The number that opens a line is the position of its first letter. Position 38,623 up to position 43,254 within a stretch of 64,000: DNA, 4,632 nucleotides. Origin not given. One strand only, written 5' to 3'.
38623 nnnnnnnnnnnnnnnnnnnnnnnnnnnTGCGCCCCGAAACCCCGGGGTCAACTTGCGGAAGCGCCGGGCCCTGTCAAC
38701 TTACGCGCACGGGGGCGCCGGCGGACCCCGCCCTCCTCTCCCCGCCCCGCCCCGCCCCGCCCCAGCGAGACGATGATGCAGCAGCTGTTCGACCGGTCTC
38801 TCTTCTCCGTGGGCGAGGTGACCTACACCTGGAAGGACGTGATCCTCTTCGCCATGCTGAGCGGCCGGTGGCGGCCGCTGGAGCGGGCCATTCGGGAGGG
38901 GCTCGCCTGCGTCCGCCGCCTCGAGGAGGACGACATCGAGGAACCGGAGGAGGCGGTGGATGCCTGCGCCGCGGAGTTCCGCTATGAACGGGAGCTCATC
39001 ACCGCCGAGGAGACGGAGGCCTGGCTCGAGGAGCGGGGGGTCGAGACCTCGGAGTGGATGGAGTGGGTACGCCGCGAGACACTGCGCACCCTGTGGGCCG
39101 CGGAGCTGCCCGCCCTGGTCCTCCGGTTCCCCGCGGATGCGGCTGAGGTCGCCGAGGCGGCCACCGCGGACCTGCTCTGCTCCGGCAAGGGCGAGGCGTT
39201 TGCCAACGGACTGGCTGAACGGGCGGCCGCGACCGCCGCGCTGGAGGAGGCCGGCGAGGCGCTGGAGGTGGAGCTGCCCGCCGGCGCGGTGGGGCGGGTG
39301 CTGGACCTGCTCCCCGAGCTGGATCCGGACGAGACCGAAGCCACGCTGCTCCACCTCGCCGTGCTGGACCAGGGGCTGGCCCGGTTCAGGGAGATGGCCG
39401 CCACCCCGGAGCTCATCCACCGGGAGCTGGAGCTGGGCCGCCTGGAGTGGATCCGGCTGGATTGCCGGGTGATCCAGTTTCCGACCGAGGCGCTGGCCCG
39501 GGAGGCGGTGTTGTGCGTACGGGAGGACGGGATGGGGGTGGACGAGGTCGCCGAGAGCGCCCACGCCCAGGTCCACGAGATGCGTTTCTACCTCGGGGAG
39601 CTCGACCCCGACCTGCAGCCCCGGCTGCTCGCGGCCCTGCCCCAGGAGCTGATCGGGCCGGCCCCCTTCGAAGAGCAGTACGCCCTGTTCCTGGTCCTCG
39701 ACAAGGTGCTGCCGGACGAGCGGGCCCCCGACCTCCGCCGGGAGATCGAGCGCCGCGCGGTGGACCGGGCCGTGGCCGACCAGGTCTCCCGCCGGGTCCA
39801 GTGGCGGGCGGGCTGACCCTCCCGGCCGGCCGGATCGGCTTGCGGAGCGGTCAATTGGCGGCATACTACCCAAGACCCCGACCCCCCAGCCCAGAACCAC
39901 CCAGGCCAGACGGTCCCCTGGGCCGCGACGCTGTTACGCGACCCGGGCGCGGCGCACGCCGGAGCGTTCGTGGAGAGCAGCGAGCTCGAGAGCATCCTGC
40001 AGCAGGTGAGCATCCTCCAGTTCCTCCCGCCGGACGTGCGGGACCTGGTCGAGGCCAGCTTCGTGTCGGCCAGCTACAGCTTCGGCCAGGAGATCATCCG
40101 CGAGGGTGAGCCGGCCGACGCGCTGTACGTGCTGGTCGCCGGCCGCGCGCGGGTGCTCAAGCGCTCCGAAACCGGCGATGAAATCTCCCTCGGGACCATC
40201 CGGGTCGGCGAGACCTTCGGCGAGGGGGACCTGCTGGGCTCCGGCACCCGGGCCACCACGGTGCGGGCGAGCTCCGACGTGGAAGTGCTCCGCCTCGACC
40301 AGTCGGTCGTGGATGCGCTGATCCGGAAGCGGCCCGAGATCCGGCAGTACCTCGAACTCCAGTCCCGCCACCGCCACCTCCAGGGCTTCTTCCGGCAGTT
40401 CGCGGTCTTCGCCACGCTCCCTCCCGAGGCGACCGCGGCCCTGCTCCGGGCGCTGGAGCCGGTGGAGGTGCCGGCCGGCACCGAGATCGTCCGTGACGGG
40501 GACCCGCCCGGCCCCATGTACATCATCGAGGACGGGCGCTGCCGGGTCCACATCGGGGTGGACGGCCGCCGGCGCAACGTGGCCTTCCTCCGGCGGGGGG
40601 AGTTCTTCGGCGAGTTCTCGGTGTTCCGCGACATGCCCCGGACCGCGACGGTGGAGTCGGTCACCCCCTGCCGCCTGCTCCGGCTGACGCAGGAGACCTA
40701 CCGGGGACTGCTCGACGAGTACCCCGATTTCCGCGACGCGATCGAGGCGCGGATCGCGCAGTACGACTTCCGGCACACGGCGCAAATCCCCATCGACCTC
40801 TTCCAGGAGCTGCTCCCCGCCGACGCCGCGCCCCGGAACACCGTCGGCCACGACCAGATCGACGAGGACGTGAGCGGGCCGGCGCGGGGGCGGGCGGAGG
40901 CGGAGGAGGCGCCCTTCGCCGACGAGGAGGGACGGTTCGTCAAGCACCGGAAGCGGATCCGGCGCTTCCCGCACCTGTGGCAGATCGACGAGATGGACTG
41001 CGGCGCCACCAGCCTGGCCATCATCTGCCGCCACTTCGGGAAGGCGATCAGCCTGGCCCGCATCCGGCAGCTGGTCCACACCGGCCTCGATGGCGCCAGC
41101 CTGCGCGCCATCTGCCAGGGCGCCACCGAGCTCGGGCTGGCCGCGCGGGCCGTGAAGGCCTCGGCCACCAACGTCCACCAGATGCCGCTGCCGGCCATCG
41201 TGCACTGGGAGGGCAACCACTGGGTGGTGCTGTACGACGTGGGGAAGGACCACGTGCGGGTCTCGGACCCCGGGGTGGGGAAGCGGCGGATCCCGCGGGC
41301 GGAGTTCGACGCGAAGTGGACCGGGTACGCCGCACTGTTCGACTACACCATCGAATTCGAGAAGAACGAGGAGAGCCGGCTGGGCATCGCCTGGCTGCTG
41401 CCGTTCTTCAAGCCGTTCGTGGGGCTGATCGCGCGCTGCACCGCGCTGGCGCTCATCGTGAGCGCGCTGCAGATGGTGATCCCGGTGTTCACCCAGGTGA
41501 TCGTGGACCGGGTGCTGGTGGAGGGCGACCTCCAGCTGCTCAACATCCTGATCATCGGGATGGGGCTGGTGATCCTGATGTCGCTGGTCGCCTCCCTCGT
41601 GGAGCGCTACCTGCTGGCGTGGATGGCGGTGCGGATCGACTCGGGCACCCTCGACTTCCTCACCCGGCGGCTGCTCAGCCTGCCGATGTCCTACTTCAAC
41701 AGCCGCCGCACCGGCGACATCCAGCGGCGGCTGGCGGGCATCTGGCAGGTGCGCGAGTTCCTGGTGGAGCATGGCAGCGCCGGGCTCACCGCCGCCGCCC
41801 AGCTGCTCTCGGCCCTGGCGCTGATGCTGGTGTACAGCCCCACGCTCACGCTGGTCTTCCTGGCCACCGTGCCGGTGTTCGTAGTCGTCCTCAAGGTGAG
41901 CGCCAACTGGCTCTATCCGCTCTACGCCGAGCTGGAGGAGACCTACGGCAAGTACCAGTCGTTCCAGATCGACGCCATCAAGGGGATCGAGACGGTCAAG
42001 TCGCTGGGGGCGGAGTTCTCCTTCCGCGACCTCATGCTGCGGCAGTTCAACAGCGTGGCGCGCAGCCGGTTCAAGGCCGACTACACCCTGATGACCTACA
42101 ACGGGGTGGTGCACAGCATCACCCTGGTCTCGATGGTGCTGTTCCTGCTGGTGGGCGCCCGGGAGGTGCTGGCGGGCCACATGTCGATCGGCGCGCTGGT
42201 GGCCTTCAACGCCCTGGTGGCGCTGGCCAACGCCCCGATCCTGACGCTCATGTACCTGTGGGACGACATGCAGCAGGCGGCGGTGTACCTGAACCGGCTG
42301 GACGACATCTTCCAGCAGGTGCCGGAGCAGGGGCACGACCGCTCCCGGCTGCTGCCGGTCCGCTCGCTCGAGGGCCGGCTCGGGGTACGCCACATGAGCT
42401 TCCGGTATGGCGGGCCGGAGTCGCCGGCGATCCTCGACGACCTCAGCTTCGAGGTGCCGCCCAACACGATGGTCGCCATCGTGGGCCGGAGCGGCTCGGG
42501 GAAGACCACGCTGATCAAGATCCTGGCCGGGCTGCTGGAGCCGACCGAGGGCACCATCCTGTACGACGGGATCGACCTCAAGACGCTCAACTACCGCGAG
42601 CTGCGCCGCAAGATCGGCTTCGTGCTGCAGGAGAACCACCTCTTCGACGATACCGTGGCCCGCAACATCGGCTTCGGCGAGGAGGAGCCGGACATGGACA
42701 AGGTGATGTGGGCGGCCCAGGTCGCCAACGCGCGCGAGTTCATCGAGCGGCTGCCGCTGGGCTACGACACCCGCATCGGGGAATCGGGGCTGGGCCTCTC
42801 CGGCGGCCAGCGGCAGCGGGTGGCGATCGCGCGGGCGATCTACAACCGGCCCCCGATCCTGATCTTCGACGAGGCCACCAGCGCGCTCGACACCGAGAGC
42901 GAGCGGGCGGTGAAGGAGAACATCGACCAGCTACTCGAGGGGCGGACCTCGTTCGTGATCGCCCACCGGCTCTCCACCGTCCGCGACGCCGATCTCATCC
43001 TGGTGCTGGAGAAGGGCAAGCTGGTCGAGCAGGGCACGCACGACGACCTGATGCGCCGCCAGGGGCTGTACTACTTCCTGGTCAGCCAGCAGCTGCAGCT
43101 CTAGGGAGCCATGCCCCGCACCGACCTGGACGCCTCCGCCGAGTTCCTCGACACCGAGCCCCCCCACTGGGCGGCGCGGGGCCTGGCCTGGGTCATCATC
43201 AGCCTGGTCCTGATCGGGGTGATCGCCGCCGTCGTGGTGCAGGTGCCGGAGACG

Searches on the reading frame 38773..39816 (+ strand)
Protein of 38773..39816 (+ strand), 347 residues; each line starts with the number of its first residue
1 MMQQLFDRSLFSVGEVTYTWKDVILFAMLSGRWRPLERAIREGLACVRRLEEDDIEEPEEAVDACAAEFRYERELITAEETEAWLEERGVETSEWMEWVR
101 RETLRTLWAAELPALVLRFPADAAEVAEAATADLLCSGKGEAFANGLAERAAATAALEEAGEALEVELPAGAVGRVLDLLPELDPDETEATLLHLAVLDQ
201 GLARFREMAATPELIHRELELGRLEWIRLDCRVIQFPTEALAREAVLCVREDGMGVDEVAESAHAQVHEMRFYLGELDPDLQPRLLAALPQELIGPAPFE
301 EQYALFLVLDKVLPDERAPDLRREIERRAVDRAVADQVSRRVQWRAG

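Call 4: search_protein_families(library=pfam, proteins=[window:38773-39816:+])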
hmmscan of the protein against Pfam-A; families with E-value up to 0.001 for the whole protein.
window:38773-39816:+ (347 aa): 0 families

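Call 6: search_protein_families(library=ncbifam, proteins=[window:38773-39816:+], max_evalue=1)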
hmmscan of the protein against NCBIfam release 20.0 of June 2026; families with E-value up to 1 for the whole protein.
window:38773-39816:+ (347 aa): 1 family
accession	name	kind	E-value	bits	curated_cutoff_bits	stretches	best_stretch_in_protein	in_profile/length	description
TIGR04500.1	PpiC_rel_mature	subfamily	2e-07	30.6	180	2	26-149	107-233/340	TIGR04500 family putative peptide maturation system protein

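Call 46: search_solved_structures(query=A4, max_evalue=1, show_alignments=2)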
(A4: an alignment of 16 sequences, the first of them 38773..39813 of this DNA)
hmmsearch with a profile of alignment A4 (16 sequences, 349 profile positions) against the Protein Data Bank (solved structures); distinct sequences matched with E-value up to 1: 12.
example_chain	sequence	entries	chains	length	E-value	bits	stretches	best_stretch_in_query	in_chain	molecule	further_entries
1m5y_A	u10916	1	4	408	0.00075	22.3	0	284-314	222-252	Survival protein surA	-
9hg5_F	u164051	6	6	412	0.00079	22.3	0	285-314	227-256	Chaperone SurA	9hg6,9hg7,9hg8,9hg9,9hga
8pz1_F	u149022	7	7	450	0.0012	21.7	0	284-314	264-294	Chaperone SurA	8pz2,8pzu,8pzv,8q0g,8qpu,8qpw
8qpv_F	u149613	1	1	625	0.0037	20.1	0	285-314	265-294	Chaperone SurA,Outer membrane protein X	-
8qp5_P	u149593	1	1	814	0.0091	18.8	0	285-314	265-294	Chaperone SurA,Serine protease EspP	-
2pv3_A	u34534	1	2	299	0.011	18.5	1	283-343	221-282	Chaperone surA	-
2pv1_A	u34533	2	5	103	0.16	14.7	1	281-314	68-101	Chaperone surA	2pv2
1wkv_A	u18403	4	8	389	0.83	12.3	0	242-298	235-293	cysteine synthase | Protein CysO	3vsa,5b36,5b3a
3vsc_A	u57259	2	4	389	0.83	12.3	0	242-298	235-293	Protein CysO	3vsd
6l0q_A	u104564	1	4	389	0.83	12.3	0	242-298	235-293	Protein CysO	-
6l0p_A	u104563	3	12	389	0.85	12.3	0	242-298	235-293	Protein CysO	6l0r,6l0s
8a22_Al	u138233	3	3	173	0.9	12.2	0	29-89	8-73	bL17m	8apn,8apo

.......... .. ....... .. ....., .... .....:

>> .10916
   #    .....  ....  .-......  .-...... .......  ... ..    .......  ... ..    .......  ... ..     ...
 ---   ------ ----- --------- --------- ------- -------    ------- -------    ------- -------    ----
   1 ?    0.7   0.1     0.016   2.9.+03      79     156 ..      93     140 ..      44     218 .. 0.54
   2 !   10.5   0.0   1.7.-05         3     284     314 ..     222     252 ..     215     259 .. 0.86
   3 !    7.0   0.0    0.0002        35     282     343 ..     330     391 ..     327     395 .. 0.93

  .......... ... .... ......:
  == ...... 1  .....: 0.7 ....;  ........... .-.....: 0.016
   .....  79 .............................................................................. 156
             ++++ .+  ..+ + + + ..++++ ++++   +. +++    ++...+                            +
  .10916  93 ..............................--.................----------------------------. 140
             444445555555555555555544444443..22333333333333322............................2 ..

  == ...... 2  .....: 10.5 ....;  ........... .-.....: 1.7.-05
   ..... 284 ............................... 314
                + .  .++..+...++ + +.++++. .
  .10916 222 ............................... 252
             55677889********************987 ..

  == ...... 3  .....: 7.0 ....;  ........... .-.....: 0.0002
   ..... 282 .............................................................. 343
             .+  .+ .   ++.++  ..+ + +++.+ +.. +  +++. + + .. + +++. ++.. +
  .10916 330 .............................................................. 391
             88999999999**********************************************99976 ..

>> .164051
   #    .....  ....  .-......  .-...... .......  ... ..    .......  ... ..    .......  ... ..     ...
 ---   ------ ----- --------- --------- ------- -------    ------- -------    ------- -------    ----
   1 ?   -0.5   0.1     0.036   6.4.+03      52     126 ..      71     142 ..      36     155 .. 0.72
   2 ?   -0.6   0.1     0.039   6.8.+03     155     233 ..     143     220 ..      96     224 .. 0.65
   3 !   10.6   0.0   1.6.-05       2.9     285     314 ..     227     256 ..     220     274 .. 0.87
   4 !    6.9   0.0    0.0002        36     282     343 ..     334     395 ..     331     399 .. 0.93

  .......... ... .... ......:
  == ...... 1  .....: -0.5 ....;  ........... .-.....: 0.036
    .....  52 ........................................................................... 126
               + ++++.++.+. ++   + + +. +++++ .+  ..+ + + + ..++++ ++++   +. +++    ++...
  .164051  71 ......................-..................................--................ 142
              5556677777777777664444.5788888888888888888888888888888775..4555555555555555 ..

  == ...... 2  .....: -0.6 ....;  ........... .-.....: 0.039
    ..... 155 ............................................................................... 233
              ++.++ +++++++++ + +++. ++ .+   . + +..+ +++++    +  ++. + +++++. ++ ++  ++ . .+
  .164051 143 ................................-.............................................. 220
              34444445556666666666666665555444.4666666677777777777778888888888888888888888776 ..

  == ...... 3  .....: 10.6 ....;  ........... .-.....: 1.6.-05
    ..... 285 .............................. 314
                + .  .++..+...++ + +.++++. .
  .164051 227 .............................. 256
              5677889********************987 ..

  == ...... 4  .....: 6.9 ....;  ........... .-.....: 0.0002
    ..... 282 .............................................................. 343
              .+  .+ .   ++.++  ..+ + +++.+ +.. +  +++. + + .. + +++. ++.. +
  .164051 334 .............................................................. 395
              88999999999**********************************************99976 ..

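Call 47: search_protein_families(library=pfam, alignment_id=A4, max_evalue=1)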
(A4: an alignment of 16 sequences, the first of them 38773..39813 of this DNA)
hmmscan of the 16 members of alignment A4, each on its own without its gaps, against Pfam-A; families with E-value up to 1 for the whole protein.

A. member 1, window:38773-39813:+ (347 aa): 1 family
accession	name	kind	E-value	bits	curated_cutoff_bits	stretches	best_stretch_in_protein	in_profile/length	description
PF04863.19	EGF_alliinase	-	0.048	14.5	25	1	122-148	5-30/55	Alliinase EGF-like domain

B. families by the number of members that match (of 16 scanned): 8 families
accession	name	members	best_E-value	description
PF13145.12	Rotamase_2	8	8.2e-05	PPIC-type PPIASE domain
PF14019.11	DUF4235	1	0.0018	Protein of unknown function (DUF4235)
PF00639.27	Rotamase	1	0.0023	PPIC-type PPIASE domain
PF04863.19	EGF_alliinase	1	0.048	Alliinase EGF-like domain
PF18364.6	Molybdopterin_N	1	0.12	Molybdopterin oxidoreductase N-terminal domain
PF11767.14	SET_assoc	1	0.16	Histone lysine methyltransferase SET associated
PF24996.1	NANM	1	0.27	N-acetylneuraminate epimerase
PF25715.1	Mycobacteriophage_Gp67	1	0.82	Mycobacteriophage L5 Gene 67 protein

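Call 70: predict_structure(protein=window:38773-39813:+)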
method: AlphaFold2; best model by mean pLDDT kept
length: 347 residues; sequences in the alignment: 1
mean_pLDDT: 42.6   pTM: 0.33
mean pLDDT of the five models: 42.6, 38.9, 38.5, 35.6, 33.7
residues with pLDDT >= 90: 0; 70-90: 20; 50-70: 73; < 50: 254
segments of 3 or more residues with pLDDT < 50: 72-74, 99-347
pLDDT, mean of each block of 10 residues (from residue 1): 55 56 57 59 65 77 66 56 68 58 35 34 40 34 41 39 29 37 40 39 40 40 30 28 29 32 26 33 39 31 35 37 43 33 28
secondary structure, 60 per line:
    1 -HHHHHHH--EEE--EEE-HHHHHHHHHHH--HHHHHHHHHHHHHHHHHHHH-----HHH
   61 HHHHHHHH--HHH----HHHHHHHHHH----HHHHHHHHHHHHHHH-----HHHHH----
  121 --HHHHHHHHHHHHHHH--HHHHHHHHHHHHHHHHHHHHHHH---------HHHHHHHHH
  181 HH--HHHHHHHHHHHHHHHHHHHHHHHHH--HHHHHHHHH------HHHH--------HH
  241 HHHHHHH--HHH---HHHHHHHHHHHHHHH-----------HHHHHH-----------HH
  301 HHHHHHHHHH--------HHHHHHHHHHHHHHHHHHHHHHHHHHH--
elements in order: H2-8 E11-13 E16-18 H20-30 H33-52 H58-68 H78-87 H92-106 H112-116 H123-137 H140-162 H172-182 H185-209 H212-220 H227-230 H239-247 H256-270 H282-287 H299-310 H319-345

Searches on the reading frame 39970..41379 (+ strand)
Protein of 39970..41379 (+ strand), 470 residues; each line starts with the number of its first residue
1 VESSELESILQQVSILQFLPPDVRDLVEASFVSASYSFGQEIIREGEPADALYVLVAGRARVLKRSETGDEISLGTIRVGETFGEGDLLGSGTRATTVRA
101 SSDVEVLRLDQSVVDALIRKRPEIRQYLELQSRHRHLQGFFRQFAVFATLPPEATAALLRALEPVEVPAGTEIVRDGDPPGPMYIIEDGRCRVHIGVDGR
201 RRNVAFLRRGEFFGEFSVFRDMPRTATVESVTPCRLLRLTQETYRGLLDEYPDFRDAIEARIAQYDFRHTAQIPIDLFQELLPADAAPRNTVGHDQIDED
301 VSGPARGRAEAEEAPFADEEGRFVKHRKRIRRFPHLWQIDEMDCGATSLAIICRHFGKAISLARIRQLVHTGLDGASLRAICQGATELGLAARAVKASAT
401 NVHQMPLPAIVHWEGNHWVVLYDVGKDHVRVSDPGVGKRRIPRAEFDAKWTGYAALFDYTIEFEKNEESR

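Call 29: find_related_loci(query=A2, collection=genome_contigs, flank=10000)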
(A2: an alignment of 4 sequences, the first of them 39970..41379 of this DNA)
Query A2 (470 aa) in genome_contigs; peptide patterns used: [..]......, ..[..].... (x = any residue, [..] = any of these).
517 stretches matched a pattern; 429 encode a relative of the query (tblastn E <= 1e-3); the best 80 are kept; 80 distinct loci.
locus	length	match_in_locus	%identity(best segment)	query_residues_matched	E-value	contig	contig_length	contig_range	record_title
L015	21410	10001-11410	96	1-470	0e+0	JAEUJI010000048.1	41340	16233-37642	MAG: Gemmatimonadetes bacterium isolate new MAG-65 k141_3071309, whole genome shotgun sequence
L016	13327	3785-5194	84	1-470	0e+0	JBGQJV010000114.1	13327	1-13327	MAG: Gemmatimonadota bacterium isolate OBJ2_061818_070_14 k141_911333_length_13327_cov_23.9915, whole genome shotgun seq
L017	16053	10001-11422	80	1-470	0e+0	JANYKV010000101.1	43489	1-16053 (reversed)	MAG: Gemmatimonadetes bacterium isolate GL140_5_metabinner_5 GL140_5_k141_66313, whole genome shotgun sequence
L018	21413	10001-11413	75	1-470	0e+0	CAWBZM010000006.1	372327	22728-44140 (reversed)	MAG: uncultured Gemmatimonadales bacterium isolate MFD05442.bin.2.228 genome assembly, contig: contig_43768, whole genom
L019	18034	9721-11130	95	1-470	0e+0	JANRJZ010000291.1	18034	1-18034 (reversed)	MAG: Gemmatimonadota bacterium isolate bins.22 k141_1341269, whole genome shotgun sequence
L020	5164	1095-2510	71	1-470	0e+0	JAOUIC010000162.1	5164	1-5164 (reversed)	MAG: Gemmatimonadota bacterium isolate 4_1_Oct_SF_Bin18 4_1_Oct_SF_Bin18_scaffold_7451_c1, whole genome shotgun sequence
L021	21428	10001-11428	69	6-470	0e+0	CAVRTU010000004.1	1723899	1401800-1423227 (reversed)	MAG: uncultured Gemmatimonadales bacterium isolate MFD02809.bin.4.106 genome assembly, contig: contig_76819, whole genom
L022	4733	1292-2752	67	1-469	0e+0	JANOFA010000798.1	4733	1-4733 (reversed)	MAG: Gemmatimonadota bacterium isolate SOY_65_concoct_383_sub SOY_65_k141_2151944, whole genome shotgun sequence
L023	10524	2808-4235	69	9-469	0e+0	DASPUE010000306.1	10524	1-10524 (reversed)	MAG TPA_asm: Gemmatimonadales bacterium isolate SMAG_U12295 k141_1057036, whole genome shotgun sequence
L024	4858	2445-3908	67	1-470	0e+0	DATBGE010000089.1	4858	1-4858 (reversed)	MAG TPA_asm: Gemmatimonadales bacterium isolate SMAG_U3829 k141_2748140, whole genome shotgun sequence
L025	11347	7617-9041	69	9-470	0e+0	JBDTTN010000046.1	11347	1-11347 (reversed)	MAG: Gemmatimonadota bacterium isolate cluster3_bin.297 NODE_25305_length_11347_cov_8.252922, whole genome shotgun seque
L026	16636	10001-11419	70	9-470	0e+0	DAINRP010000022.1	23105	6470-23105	MAG TPA_asm: Gemmatimonadales bacterium isolate CTOTU26091 NODE_757_length_23105_cov_5.908113, whole genome shotgun sequ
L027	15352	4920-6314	68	5-470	0e+0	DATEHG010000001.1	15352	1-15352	MAG TPA_asm: Gemmatimonadales bacterium isolate SMAG_U8805 k141_2067245, whole genome shotgun sequence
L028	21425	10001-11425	67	5-469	0e+0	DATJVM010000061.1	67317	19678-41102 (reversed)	MAG TPA_asm: Gemmatimonadales bacterium isolate SMAG_U15073 k141_4955640, whole genome shotgun sequence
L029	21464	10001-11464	65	1-470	0e+0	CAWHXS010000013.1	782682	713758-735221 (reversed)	MAG: uncultured Gemmatimonadales bacterium isolate MFD02242.bin.2.15 genome assembly, contig: contig_5747, whole genome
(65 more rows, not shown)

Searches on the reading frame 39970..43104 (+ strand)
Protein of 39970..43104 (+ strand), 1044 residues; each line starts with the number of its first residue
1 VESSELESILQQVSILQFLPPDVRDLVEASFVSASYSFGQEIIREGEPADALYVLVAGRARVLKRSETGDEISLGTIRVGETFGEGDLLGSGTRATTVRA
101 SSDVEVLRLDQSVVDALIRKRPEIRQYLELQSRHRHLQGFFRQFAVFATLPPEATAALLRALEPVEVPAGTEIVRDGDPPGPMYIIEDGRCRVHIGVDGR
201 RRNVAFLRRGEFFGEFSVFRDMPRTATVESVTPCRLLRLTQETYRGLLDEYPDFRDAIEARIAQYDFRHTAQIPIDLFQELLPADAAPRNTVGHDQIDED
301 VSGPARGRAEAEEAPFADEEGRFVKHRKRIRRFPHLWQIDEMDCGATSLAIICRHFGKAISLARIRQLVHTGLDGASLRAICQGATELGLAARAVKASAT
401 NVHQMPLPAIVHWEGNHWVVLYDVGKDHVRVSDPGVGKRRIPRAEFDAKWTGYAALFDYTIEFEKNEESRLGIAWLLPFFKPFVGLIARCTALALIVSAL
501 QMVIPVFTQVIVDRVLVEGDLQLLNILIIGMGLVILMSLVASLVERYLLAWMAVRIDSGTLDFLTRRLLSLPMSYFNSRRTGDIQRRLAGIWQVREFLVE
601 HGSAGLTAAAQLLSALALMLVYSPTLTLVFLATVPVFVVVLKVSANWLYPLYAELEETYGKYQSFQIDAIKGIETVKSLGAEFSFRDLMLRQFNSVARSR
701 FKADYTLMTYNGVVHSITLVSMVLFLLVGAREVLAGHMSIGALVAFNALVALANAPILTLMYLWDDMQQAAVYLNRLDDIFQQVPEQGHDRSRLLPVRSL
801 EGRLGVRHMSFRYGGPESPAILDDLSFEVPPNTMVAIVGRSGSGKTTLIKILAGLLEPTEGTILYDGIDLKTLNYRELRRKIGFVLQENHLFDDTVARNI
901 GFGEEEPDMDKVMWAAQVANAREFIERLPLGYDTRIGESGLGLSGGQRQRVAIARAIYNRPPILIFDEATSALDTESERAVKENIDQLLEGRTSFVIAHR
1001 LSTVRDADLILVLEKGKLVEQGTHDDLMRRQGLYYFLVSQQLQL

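Call 4: search_protein_families(library=pfam, proteins=[window:39970-43104:+])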
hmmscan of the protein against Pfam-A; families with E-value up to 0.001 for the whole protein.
window:39970-43104:+ (1044 aa): 7 families
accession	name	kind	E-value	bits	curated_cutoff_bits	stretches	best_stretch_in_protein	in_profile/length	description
PF00027.35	cNMP_binding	-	1.7e-42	143.7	27.5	2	165-251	2-89/89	Cyclic nucleotide-binding domain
PF00664.28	ABC_membrane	-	2.9e-39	135.8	28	1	490-754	4-271/274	ABC transporter transmembrane region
PF00005.33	ABC_tran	-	5.4e-37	127.9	25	1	822-971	1-137/137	ABC transporter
PF03412.21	Peptidase_C39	-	8.3e-34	116.7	22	1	333-458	2-129/133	Peptidase C39 family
PF02463.25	SMC_N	-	1.6e-07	31.5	40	1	943-1011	137-209/220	RecF/RecN/SMC N terminal domain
PF13304.12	AAA_21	-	0.00031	21.4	27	0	835-877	2-39/304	AAA domain, putative AbiEii toxin, Type IV TA system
PF13401.12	AAA_22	-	0.001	19.9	27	0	833-892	6-64/130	AAA domain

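Call 6: search_protein_families(library=ncbifam, proteins=[window:39970-43104:+], max_evalue=1)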
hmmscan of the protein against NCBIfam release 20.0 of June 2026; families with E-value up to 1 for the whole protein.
window:39970-43104:+ (1044 aa): 210 families (the best 25 are shown)
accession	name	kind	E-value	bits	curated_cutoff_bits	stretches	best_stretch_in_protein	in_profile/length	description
TIGR03796.1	NHLM_micro_ABC1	equivalog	8.6e-161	536.6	853.3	1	332-1038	1-709/710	NHLP family bacteriocin export ABC transporter peptidase/permease/ATPase subunit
TIGR01846.1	type_I_sec_HlyB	subfamily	1.5e-157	525.9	725.55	1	347-1041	3-692/694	type I secretion system permease/ATPase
TIGR01193.1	bacteriocin_ABC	subfamily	2.7e-124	416.3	523.85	1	338-1038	1-706/708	peptide cleavage/export ABC transporter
TIGR03797.1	NHLM_micro_ABC2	equivalog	2.8e-122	409.5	709.4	1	353-1042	8-686/686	NHLP bacteriocin export ABC transporter permease/ATPase subunit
TIGR03375.1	type_I_sec_LssB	subfamily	8.4e-122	407.7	693.1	1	347-1029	5-690/696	type I secretion system permease/ATPase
TIGR02203.1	MsbA_lipidA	equivalog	4.2e-120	401.9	602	1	476-1041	5-569/572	lipid A export permease/ATP-binding protein MsbA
TIGR02204.1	MsbA_rel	hypoth_equivalog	7.2e-120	401.3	780.4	1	473-1041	6-575/576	ABC transporter, permease/ATP-binding protein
TIGR00958.1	3a01208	subfamily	9e-112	374.6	874.6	1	458-1038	133-711/711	antigen peptide transporter 2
NF052233.1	CphA_assoc_ABC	equivalog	3.9e-103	346.2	880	1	469-1042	168-744/766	cyanophycin metabolism-associated ABC transporter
NF010178.0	PRK13657.1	equivalog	5.7e-98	328.8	733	1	494-1040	28-569/588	glucan ABC transporter ATP-binding protein/ permease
NF008381.0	PRK11176.1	equivalog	3.5e-96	322.8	867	1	476-1042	16-580/582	lipid A ABC transporter ATP-binding protein/permease MsbA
NF045513.1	HepA_fam_ABC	equivalog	3.1e-94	316.6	725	1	512-1034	79-602/610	heterocyst formation ABC transporter subunit HepA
TIGR01192.1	chvA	subfamily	4.1e-82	276.7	585.4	1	494-1038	28-567/585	glucan export ABC transporter ATP-binding protein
TIGR01842.1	type_I_sec_PrtD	subfamily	6e-81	272.6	510.15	1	491-1029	12-542/544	type I secretion system permease/ATPase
NF008055.0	PRK10789.1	equivalog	8.8e-69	232.5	845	1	491-1037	22-567/590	SmdA family multidrug ABC transporter permease/ATP-binding protein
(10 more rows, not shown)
